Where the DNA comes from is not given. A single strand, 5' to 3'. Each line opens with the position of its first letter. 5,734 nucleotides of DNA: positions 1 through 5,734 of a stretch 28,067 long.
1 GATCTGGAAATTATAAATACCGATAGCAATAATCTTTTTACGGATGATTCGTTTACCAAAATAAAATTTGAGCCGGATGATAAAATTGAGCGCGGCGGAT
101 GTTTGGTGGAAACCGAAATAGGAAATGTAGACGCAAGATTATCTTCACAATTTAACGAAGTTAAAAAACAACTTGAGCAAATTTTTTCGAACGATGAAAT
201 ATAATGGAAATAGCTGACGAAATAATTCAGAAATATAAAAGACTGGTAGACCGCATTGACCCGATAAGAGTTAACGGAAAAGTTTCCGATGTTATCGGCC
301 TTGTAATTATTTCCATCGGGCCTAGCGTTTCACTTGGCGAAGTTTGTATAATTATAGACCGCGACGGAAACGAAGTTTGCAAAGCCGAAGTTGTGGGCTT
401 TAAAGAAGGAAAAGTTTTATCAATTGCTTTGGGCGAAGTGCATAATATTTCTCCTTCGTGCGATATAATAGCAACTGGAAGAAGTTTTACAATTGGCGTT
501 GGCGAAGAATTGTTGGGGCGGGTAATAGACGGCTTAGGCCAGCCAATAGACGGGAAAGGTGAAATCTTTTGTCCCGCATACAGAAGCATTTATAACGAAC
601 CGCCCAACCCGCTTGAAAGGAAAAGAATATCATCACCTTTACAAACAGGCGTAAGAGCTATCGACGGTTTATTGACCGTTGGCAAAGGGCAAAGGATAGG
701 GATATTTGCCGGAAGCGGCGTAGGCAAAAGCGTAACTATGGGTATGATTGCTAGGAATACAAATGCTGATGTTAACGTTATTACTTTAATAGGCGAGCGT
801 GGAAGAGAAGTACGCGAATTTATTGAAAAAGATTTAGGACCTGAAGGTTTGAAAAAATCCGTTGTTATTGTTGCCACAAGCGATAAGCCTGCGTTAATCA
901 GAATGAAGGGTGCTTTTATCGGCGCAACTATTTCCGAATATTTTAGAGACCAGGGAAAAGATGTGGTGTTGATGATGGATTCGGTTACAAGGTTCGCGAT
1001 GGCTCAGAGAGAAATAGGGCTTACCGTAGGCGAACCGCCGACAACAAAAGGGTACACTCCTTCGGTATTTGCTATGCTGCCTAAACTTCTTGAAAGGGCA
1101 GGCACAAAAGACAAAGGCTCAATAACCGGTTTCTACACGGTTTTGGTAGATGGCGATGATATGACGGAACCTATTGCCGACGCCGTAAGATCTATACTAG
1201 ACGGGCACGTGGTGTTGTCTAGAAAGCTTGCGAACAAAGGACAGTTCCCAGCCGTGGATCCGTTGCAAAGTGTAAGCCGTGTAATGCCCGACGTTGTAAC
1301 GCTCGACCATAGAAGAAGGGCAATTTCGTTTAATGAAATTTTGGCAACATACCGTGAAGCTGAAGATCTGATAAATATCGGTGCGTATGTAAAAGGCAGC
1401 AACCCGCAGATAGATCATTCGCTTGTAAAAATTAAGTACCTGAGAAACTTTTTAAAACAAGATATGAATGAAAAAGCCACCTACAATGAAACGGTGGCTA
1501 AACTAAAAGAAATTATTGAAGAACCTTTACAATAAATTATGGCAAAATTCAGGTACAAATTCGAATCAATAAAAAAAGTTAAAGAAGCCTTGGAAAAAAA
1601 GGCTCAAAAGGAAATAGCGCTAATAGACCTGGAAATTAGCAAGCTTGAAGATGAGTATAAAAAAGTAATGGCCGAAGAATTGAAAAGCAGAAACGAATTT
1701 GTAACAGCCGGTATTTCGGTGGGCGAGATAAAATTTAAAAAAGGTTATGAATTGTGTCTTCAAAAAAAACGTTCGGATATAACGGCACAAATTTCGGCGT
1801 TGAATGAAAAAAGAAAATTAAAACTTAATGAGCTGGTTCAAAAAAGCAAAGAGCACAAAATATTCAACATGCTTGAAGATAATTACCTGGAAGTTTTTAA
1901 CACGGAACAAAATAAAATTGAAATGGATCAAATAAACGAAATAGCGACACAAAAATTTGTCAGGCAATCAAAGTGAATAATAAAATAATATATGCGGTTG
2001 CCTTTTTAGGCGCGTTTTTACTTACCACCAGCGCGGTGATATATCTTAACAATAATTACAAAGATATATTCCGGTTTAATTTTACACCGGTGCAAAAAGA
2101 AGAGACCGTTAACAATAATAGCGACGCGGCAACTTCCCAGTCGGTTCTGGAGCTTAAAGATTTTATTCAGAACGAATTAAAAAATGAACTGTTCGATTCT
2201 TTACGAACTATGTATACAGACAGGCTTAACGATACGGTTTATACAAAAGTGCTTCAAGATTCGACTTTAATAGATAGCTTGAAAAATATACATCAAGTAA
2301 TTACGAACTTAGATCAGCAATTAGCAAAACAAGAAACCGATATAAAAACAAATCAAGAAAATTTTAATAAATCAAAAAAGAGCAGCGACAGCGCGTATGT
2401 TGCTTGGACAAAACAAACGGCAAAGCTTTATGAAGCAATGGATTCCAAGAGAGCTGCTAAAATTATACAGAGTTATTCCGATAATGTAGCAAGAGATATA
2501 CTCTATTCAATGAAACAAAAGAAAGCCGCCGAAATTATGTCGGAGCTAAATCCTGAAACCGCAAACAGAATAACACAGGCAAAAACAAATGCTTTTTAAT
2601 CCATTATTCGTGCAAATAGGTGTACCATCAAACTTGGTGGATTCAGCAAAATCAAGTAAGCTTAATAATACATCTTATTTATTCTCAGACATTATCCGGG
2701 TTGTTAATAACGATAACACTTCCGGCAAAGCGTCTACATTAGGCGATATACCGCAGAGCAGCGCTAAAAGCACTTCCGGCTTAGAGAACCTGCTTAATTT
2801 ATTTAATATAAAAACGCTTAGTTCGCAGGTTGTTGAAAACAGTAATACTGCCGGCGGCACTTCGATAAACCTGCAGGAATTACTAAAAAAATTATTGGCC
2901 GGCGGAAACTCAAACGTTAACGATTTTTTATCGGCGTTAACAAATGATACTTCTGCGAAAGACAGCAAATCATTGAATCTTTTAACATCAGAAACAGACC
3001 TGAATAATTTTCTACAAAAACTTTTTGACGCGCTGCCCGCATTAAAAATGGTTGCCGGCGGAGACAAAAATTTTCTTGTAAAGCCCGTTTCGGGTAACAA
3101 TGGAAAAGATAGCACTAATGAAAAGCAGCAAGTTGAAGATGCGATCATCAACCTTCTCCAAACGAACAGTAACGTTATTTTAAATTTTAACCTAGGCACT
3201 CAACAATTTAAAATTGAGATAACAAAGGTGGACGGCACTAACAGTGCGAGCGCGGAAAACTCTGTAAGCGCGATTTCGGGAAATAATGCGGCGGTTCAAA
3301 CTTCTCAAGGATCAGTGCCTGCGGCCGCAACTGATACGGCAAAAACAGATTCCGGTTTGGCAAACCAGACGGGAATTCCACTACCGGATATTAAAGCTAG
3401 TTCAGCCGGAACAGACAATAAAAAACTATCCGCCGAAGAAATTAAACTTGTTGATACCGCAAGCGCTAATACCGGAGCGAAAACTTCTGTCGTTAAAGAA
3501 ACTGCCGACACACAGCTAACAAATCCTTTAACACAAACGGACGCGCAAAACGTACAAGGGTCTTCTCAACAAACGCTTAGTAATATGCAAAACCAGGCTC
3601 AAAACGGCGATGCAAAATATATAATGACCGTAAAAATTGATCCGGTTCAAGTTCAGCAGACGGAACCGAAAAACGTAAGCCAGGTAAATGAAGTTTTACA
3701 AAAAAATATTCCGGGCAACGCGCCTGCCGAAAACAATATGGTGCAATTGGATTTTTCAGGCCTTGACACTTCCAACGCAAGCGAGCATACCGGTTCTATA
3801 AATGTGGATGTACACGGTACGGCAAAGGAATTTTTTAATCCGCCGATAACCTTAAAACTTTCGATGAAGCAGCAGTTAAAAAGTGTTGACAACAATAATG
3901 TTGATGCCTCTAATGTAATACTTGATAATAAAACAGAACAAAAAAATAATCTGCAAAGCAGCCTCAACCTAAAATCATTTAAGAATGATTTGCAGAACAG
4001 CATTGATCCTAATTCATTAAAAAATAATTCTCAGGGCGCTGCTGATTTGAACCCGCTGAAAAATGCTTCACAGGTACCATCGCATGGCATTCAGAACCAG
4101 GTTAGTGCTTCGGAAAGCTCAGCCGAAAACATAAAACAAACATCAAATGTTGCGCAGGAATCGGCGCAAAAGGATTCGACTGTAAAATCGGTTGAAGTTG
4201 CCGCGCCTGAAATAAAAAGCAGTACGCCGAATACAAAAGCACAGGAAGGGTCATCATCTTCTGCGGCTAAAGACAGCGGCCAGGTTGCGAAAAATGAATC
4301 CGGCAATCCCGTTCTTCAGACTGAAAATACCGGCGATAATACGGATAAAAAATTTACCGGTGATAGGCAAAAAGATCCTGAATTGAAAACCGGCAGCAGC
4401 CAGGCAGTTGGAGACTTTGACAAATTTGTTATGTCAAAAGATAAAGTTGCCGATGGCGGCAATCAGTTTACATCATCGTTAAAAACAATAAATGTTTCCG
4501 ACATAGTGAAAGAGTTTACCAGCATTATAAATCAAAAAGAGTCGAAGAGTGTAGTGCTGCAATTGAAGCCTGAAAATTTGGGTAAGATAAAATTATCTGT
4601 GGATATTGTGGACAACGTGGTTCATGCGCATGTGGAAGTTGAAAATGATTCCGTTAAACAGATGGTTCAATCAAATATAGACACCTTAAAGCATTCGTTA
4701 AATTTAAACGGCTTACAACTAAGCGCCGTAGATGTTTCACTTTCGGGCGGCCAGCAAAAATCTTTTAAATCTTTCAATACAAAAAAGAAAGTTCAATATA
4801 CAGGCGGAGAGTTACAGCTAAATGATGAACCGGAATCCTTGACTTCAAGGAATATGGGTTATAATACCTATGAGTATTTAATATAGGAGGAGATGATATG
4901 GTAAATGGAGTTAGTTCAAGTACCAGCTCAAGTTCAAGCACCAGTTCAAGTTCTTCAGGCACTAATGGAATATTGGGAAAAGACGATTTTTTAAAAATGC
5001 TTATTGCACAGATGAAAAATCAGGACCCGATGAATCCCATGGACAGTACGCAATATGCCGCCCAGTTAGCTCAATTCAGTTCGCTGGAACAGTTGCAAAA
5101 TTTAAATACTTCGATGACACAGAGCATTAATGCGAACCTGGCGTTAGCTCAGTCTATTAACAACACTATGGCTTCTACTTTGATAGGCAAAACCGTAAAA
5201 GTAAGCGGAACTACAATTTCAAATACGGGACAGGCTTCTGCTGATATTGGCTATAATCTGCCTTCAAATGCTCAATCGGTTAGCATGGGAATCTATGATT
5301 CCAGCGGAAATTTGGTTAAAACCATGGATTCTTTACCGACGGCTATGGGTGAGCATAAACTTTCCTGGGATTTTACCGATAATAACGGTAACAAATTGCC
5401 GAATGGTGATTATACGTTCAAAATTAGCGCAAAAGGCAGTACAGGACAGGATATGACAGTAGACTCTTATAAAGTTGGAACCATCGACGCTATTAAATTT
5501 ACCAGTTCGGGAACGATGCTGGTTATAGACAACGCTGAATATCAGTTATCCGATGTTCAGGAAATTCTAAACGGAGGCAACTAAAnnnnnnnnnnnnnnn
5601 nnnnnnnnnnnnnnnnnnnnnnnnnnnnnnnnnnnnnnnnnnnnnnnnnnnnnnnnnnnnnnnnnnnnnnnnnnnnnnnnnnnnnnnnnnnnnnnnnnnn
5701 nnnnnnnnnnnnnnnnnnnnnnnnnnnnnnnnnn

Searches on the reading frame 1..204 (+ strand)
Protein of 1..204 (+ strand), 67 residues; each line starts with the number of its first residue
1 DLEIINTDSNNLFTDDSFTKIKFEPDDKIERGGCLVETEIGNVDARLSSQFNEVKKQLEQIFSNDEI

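Call 15: search_protein_families(library=pfam, proteins=[window:1-204:+], max_evalue=0.0001)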
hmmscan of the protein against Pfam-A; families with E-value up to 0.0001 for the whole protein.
window:1-204:+ (67 aa): 1 family
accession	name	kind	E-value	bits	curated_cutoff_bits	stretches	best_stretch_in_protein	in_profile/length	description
PF02108.21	FliH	-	2.7e-08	34.2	24.1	1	1-54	78-128/128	Flagellar assembly protein FliH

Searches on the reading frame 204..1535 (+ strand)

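Call 14: search_protein_families(library=pfam, proteins=[window:204-1535:+], max_evalue=0.0001)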
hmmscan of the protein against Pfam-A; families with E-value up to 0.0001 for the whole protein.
window:204-1535:+ (443 aa): 3 families
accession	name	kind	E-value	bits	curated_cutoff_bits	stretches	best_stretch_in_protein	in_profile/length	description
PF00006.31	ATP-synt_ab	-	6.5e-91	304.1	29.5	1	149-358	1-213/213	ATP synthase alpha/beta family, nucleotide-binding domain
PF18269.6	T3SS_ATPase_C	-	2.7e-24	85.3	22.7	1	366-436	2-72/72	T3SS EscN ATPase C-terminal domain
PF02874.29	ATP-synt_ab_N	-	7.3e-07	30.1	20.9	1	27-92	1-69/69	ATP synthase alpha/beta family, beta-barrel domain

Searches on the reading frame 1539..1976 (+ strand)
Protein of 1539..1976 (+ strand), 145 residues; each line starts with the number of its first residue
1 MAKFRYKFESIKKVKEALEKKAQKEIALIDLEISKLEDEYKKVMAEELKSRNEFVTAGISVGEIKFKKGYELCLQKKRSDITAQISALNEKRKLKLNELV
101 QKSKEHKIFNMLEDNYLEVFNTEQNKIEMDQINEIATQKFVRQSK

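Call 14: search_protein_families(library=pfam, proteins=[window:1539-1976:+], max_evalue=0.0001)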
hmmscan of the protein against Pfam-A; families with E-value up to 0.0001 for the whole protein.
window:1539-1976:+ (145 aa): 1 family
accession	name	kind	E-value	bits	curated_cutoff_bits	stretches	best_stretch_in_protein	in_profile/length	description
PF02050.21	FliJ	-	6e-06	26.9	28.4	1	21-140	9-123/123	Flagellar FliJ protein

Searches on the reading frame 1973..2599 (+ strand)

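Call 14: search_protein_families(library=pfam, proteins=[window:1973-2599:+], max_evalue=0.0001)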
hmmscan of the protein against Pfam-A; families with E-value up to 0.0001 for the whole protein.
window:1973-2599:+ (208 aa): 2 families
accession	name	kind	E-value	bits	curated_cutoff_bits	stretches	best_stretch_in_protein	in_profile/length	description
PF03448.22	MgtE_N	-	1.5e-06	29.1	25.9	1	148-197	17-66/102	MgtE intracellular N domain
PF12128.14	DUF3584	-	7.3e-05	20.9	31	1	91-158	807-871/1191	Protein of unknown function (DUF3584)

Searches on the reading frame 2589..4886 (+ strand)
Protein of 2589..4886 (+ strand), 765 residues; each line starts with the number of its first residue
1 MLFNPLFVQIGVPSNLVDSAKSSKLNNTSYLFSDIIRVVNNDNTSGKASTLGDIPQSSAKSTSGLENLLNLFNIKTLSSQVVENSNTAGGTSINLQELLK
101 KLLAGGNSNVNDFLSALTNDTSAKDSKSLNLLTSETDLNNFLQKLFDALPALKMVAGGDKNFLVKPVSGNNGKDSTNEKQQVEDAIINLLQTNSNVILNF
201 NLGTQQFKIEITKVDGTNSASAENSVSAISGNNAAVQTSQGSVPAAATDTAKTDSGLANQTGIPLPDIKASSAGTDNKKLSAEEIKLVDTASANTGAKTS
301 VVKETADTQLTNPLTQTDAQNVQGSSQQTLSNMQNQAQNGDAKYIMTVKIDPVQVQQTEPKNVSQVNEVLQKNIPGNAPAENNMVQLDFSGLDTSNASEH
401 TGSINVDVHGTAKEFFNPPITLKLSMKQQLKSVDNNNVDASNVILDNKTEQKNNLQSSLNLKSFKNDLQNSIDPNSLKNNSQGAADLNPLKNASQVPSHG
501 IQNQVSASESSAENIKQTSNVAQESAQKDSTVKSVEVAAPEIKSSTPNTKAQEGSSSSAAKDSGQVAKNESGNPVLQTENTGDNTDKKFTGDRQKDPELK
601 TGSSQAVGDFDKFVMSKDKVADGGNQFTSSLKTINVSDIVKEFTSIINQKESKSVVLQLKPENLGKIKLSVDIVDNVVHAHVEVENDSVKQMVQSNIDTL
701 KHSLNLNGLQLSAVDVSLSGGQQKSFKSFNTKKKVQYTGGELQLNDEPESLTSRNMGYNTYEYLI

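Call 14: search_protein_families(library=pfam, proteins=[window:2589-4886:+], max_evalue=0.0001)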
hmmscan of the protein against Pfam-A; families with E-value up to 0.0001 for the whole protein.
window:2589-4886:+ (765 aa): 1 family
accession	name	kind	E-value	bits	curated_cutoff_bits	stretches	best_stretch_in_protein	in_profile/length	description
PF02120.21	Flg_hook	-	1.2e-16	60.8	29.8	1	649-723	9-83/85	Flagellar hook-length control protein FliK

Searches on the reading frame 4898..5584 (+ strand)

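Call 14: search_protein_families(library=pfam, proteins=[window:4898-5584:+], max_evalue=0.0001)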
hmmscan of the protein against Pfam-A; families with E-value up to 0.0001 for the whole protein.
window:4898-5584:+ (228 aa): 3 families
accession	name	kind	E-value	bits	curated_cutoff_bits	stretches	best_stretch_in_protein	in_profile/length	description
PF03963.19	FlgD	-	3e-27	95.1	27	1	6-75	6-75/75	Flagellar hook capping protein - N-terminal region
PF13860.13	FlgD_ig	-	3.7e-21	75.3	27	1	104-179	1-76/79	FlgD Ig-like domain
PF13861.12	FLgD_tudor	-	4.4e-08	33.6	26.9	1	90-221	4-58/58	FlgD Tudor-like domain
